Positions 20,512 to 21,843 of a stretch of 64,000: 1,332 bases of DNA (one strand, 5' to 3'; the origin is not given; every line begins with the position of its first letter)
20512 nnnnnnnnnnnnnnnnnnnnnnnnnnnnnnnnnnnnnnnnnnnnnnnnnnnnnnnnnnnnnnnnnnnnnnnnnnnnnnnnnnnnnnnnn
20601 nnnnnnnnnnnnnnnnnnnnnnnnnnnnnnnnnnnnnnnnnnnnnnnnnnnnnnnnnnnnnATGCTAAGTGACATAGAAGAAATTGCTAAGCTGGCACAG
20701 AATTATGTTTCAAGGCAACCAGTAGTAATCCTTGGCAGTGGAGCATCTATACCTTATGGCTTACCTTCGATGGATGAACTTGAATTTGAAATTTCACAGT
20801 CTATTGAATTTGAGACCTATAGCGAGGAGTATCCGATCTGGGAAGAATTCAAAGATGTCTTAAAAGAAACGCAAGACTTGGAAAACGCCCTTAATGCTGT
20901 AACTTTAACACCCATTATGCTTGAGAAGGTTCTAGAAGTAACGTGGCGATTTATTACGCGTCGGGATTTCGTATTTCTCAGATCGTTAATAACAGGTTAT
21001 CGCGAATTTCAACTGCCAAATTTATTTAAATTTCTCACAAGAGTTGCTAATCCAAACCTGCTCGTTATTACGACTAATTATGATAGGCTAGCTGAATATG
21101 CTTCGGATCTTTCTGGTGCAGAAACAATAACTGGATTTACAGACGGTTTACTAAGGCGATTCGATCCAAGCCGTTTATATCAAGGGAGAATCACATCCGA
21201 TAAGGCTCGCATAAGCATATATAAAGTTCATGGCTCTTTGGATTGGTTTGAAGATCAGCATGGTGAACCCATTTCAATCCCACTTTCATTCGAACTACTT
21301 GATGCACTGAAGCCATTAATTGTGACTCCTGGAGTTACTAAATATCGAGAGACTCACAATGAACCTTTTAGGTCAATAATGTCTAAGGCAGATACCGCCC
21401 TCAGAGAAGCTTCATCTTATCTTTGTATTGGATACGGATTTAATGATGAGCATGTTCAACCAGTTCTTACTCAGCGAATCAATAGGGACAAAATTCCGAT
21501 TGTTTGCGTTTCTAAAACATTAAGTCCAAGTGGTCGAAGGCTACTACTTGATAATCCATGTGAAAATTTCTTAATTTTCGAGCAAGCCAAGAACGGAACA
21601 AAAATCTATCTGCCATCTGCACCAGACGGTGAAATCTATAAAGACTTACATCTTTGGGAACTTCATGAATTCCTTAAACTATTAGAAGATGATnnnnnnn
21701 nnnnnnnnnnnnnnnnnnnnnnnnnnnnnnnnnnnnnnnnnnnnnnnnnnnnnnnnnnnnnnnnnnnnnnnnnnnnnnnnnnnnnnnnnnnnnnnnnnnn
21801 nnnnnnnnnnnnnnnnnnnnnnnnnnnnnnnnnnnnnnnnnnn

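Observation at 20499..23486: SIR2-HerA two-gene anti-phage island dropped into a catabolic locus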

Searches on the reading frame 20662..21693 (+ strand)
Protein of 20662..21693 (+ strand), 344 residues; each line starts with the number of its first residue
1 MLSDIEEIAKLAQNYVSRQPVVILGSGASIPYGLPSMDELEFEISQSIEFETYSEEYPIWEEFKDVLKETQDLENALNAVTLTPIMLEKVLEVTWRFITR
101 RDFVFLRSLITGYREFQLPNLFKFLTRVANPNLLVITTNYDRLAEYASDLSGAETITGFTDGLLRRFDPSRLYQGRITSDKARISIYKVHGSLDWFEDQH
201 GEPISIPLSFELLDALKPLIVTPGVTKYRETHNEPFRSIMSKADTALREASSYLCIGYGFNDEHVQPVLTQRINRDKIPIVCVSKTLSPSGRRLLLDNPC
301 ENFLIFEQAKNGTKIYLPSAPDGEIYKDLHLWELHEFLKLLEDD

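Call 3: search_protein_families(library=pfam, proteins=[window:20662-21693:+], max_evalue=0.01)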
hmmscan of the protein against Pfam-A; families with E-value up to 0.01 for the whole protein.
window:20662-21693:+ (344 aa): 1 family
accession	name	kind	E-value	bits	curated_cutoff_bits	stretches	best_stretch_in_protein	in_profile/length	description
PF13289.12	SIR2_2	-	1.1e-12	48.6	24.5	1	134-276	2-109/141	SIR2-like domain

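Call 4: search_protein_families(library=padloc, proteins=[window:20662-21693:+], max_evalue=0.01)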
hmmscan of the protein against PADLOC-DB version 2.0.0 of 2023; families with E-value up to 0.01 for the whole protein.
window:20662-21693:+ (344 aa): 30 families (the best 25 are shown)
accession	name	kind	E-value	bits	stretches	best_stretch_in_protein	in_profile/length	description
PDLC04087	SIR2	-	1.1e-114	380.9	1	5-341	4-342/343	-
PDLC04082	SIR2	-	4.3e-70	234.3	1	4-339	2-340/345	-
PDLC04096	SIR2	-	9.9e-68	226.1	1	114-340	4-228/230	-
PDLC04078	SIR2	-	3.4e-58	194.2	1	175-340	5-169/171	-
PDLC04083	SIR2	-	9e-51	170.9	1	7-339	4-356/371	-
PDLC04092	SIR2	-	1e-50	170.9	1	4-340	4-317/318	-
PDLC04077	SIR2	-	1.1e-43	146.5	1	215-341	7-132/135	-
PDLC04091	SIR2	-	5.6e-42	142.2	1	6-339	4-340/345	-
PDLC04086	SIR2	-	4.9e-38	129.3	1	10-338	10-355/361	-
PDLC04074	SIR2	-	8.5e-34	115.2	1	10-310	17-320/357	-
PDLC04084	SIR2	-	3.7e-23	80.4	1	131-285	178-343/414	-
PDLC04095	SIR2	-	6.7e-21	73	1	129-337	23-244/251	-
PDLC04093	SIR2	-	2.4e-20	70.9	1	5-276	8-295/395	-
PDLC04088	SIR2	-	1.6e-19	68.3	1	133-281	174-322/390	-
PDLC02414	Aga_SIR2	-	8.7e-18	62.7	1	120-280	106-253/313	-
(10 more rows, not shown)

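Call 5: search_protein_families(library=ncbifam, proteins=[window:20662-21693:+], max_evalue=0.01)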
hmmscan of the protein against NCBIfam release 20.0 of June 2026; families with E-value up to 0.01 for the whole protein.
window:20662-21693:+ (344 aa): 1 family
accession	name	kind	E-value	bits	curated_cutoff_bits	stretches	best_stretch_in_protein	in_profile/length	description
NF042942.1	SIR2_antiphage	equivalog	3.2e-11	42.9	500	1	134-283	161-328/392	SIR2 family anti-phage-associated protein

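Call 6: search_solved_structures(query=window:20662-21693:+, max_evalue=0.01, show_alignments=3)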
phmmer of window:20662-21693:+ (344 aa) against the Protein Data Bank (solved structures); distinct sequences matched with E-value up to 0.01: 3.
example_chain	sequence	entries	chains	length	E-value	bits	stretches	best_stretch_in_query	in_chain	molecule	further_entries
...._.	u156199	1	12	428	3.3e-14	55.8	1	132-281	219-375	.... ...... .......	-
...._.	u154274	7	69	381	9.8e-08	34.5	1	133-275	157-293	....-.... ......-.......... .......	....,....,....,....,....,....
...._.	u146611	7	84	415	0.0001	24.6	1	134-272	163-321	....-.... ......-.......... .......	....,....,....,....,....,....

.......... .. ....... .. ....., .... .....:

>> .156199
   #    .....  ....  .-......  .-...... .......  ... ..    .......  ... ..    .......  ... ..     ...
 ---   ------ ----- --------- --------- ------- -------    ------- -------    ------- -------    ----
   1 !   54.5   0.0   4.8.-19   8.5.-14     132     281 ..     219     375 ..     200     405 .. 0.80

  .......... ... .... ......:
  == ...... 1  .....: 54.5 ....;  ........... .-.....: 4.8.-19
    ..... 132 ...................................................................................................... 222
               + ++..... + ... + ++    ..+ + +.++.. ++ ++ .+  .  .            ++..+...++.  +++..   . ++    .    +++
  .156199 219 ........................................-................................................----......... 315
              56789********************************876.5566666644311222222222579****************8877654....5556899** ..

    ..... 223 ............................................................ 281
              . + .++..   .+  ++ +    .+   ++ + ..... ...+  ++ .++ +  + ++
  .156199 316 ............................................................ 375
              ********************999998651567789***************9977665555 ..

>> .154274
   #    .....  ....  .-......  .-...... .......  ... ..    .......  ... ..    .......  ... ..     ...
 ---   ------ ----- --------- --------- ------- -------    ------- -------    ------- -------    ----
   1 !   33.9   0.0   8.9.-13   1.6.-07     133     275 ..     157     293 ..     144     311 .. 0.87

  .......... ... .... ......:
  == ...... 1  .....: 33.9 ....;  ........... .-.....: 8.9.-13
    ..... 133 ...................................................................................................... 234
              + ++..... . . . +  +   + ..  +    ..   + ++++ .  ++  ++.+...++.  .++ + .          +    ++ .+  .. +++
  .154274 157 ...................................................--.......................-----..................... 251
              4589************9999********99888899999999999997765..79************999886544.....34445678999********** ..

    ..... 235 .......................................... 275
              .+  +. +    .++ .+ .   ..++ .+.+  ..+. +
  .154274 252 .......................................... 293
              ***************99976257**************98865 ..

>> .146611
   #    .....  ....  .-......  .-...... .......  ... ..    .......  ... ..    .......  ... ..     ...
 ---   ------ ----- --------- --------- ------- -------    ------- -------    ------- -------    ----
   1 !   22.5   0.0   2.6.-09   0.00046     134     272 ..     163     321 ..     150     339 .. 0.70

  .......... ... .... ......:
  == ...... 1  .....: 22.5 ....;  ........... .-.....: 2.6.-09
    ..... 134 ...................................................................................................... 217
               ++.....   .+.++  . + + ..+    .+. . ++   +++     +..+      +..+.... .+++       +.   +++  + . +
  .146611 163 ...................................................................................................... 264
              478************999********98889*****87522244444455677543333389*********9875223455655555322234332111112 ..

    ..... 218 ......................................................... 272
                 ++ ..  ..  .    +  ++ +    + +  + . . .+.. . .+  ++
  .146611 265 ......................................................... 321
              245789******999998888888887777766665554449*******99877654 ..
